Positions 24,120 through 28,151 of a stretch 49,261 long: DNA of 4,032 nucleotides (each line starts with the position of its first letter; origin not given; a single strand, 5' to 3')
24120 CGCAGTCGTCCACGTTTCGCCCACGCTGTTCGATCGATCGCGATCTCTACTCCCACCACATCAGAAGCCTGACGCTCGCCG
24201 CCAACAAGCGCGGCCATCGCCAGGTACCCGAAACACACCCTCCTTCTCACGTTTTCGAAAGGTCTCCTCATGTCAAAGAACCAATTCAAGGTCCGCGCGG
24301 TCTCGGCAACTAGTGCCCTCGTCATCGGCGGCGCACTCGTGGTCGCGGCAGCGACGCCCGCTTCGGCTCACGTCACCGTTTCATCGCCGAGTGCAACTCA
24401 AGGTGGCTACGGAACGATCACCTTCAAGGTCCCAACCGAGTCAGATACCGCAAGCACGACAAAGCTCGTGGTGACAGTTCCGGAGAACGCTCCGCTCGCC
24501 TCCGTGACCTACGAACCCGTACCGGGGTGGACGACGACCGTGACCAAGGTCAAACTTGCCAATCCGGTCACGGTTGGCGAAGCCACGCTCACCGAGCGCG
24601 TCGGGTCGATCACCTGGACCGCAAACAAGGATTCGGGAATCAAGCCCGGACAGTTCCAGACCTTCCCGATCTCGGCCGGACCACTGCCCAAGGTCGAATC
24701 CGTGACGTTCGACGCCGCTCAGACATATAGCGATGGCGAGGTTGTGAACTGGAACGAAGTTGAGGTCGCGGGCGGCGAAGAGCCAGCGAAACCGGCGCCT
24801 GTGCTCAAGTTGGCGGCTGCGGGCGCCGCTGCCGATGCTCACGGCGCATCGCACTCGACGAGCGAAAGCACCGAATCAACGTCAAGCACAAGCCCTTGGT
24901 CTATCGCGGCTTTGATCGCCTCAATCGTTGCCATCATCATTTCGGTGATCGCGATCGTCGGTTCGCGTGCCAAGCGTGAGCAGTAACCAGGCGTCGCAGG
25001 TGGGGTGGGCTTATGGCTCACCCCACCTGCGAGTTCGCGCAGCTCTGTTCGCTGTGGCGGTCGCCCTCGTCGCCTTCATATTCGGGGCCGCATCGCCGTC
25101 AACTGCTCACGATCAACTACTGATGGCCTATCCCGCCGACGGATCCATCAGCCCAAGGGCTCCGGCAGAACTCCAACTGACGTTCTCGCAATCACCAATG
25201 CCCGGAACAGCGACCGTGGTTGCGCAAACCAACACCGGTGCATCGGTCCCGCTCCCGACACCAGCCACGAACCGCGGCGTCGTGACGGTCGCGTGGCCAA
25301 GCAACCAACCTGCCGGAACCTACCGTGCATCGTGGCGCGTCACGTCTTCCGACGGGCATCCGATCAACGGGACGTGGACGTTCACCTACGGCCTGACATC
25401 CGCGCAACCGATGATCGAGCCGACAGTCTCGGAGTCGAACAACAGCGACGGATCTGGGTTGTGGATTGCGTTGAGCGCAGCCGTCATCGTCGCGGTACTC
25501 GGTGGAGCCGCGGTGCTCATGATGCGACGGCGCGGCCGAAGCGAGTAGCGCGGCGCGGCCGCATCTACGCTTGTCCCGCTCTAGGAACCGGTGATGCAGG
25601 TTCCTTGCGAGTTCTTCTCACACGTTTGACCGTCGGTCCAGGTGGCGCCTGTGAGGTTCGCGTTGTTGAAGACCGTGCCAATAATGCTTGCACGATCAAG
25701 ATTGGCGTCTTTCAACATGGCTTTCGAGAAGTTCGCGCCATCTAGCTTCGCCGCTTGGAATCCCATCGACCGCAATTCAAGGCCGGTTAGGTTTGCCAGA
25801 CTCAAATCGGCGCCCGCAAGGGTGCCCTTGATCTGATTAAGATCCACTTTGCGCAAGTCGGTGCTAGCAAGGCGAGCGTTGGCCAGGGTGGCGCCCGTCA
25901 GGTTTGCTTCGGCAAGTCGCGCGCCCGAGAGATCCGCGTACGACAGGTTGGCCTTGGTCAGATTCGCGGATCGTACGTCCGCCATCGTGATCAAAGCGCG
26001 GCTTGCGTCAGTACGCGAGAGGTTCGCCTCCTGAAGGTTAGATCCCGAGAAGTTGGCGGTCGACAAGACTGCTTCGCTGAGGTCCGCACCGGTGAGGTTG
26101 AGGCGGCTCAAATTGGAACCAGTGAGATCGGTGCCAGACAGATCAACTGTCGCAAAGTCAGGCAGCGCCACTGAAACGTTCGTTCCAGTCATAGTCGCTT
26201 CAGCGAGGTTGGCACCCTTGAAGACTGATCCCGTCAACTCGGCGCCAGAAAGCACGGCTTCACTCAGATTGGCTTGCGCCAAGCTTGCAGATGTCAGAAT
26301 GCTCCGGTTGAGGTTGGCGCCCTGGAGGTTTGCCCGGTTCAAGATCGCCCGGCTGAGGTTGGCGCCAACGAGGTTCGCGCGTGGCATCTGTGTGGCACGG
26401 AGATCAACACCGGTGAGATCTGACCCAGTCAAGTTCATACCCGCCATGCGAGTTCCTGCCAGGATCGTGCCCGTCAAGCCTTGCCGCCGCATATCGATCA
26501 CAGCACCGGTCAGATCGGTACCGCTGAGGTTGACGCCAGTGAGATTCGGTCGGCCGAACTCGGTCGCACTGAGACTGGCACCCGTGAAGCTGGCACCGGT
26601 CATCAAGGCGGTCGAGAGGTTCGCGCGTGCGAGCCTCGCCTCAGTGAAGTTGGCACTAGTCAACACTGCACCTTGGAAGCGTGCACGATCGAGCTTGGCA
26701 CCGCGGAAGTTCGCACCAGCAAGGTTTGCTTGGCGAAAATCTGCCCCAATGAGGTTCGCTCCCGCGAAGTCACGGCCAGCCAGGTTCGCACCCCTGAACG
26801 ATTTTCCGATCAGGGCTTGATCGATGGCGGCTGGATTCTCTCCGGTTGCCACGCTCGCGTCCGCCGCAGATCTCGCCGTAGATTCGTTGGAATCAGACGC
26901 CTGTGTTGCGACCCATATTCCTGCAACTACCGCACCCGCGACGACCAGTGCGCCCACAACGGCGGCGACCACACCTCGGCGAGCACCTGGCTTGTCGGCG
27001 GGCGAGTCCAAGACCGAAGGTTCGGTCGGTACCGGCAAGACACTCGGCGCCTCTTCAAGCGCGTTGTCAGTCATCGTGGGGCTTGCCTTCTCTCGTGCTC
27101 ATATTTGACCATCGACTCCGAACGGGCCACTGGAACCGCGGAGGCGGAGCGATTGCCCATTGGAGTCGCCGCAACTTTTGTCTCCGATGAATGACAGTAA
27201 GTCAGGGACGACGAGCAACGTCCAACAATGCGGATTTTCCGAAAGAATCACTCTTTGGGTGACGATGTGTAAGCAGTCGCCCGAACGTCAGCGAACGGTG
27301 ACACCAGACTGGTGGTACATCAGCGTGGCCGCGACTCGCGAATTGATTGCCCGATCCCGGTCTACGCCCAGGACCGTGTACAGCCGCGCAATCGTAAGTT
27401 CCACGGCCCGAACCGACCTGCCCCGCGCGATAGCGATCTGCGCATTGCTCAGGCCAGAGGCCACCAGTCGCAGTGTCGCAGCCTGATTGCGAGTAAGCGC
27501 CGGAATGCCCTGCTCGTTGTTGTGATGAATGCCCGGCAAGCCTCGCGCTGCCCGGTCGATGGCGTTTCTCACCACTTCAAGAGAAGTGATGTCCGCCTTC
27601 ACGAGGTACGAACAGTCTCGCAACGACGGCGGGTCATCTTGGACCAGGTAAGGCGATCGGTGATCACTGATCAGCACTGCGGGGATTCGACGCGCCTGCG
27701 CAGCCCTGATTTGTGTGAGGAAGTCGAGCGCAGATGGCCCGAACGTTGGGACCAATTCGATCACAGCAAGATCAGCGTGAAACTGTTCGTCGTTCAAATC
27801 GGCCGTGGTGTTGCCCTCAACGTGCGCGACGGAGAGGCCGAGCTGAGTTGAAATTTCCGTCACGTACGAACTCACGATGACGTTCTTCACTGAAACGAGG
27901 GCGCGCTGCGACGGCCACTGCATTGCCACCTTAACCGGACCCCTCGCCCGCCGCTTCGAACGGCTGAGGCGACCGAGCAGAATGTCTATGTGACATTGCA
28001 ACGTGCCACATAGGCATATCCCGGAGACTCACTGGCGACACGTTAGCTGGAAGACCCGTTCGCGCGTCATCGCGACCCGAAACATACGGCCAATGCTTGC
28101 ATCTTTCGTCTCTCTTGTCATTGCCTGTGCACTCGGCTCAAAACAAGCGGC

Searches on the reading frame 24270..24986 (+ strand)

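Call 6: search_protein_families(library=pfam, proteins=[window:24270-24986:+], max_evalue=0.001)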
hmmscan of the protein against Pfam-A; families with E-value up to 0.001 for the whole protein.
window:24270-24986:+ (238 aa): 1 family
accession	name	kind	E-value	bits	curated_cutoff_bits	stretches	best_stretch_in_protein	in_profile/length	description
PF07987.16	DUF1775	-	3.1e-48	164.3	25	1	34-181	1-146/146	Domain of unkown function (DUF1775)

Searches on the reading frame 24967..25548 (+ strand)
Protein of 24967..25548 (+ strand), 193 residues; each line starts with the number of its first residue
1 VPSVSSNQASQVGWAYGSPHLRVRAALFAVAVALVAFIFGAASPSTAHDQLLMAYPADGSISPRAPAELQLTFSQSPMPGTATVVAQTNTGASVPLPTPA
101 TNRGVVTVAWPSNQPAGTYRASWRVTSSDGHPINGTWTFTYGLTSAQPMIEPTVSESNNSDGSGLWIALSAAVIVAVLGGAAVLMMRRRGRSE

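Call 6: search_protein_families(library=pfam, proteins=[window:24967-25548:+], max_evalue=0.001)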
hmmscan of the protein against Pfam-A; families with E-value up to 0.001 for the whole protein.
window:24967-25548:+ (193 aa): 1 family
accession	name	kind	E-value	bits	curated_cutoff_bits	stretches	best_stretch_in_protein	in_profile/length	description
PF04234.18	CopC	-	5.7e-20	72.6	23.3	1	48-140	1-91/92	CopC domain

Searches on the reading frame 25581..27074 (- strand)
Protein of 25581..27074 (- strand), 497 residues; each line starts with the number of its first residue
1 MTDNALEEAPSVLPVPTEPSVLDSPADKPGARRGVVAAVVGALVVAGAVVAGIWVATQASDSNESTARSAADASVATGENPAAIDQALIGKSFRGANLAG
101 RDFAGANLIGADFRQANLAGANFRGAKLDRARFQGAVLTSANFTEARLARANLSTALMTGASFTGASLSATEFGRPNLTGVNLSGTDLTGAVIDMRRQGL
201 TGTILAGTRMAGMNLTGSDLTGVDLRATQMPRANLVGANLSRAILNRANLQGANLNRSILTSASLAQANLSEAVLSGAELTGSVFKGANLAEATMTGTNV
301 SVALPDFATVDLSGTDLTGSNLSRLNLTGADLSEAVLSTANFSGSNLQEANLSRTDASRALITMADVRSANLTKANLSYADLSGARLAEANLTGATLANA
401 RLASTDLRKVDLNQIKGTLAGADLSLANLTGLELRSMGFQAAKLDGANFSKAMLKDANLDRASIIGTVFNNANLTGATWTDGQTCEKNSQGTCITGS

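Call 6: search_protein_families(library=pfam, proteins=[window:25581-27074:-], max_evalue=0.001)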
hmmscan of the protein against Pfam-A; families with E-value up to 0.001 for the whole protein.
window:25581-27074:- (497 aa): 5 families
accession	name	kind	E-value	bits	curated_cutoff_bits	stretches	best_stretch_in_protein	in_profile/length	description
PF00805.28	Pentapeptide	-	3.7e-82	269.7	20.2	10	116-154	1-39/40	Pentapeptide repeats (8 copies)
PF13599.13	Pentapeptide_4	-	2.1e-41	140.3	38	5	111-183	6-78/78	Pentapeptide repeat region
PF13576.12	Pentapeptide_3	-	1.2e-34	118.6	27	3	103-147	1-48/48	Pentapeptide repeats (9 copies)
PF25296.1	Decapeptide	-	4.2e-09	36.6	45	0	107-173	6-72/74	Decapeptide repeat region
PF05264.16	CfAFP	-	3.7e-06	27.5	25.9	0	239-301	48-105/137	Choristoneura fumiferana antifreeze protein (CfAFP)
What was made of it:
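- An extra pentapeptide gene lies outside the block at 25581-27074 (call 6).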

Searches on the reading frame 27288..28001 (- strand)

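Call 6: search_protein_families(library=pfam, proteins=[window:27288-28001:-], max_evalue=0.001)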
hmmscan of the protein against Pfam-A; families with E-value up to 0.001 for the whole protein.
window:27288-28001:- (237 aa): 2 families
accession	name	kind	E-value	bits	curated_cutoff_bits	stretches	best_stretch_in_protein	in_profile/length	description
PF00196.25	GerE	-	0.00034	20.6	23.5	0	168-214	2-48/57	Bacterial regulatory proteins, luxR family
PF08281.18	Sigma70_r4_2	-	0.00036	20.5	25.7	0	166-206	8-49/54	Sigma-70, region 4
